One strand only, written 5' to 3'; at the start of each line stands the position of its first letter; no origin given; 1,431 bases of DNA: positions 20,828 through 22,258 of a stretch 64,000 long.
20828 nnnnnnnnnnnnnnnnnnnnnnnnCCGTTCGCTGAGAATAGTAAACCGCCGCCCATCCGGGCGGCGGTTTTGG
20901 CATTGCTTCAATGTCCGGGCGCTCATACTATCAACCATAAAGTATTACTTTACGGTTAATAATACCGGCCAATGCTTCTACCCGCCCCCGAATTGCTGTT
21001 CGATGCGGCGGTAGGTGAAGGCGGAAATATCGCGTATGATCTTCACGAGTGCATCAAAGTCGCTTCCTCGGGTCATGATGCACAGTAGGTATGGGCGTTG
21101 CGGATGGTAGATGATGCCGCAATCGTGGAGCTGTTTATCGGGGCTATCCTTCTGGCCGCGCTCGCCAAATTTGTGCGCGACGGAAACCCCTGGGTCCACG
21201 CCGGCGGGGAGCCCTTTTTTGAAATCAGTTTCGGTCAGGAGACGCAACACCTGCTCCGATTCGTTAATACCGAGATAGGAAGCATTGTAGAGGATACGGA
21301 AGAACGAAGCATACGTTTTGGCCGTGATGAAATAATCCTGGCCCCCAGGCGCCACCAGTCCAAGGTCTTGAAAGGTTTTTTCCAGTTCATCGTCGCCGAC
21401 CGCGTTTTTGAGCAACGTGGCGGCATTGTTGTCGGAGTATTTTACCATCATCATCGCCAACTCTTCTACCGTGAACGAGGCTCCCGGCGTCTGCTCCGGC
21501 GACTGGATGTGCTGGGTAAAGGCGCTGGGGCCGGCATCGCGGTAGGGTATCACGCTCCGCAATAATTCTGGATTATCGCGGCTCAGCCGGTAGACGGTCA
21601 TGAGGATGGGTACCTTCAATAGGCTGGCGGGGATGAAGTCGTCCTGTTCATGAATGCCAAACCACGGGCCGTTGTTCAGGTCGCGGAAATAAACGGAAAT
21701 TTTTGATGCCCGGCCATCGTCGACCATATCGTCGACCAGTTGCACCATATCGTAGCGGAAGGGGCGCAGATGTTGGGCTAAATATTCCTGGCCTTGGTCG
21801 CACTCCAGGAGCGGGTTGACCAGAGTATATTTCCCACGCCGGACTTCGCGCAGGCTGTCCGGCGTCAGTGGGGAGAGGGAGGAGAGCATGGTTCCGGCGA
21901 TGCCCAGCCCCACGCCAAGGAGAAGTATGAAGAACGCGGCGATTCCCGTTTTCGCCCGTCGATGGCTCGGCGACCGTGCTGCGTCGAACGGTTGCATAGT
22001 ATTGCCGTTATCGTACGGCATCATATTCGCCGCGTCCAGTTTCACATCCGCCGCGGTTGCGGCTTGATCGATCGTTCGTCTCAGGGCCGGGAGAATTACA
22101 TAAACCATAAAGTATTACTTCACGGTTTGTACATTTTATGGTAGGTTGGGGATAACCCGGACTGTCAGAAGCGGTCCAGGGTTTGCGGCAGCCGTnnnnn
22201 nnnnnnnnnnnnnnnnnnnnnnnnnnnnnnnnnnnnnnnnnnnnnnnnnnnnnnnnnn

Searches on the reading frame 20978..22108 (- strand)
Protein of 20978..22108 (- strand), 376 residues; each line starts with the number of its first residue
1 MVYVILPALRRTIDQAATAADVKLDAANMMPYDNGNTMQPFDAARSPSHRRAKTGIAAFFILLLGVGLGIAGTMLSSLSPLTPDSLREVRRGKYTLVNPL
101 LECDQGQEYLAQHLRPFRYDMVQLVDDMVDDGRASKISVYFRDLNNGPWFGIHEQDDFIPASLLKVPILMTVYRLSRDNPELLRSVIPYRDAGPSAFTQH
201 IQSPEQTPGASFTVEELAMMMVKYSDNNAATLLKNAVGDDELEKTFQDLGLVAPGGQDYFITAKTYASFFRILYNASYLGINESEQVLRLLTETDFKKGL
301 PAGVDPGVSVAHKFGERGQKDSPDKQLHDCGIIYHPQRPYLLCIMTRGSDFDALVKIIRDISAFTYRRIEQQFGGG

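Call 58: search_protein_families(library=pfam, proteins=[window:20978-22108:-], max_evalue=0.001)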
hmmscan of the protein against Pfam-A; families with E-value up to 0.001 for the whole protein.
window:20978-22108:- (376 aa): 1 family
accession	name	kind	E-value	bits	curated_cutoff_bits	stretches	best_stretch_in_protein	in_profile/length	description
PF13354.11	Beta-lactamase2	-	4e-36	124.8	22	1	138-346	1-214/214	Beta-lactamase enzyme family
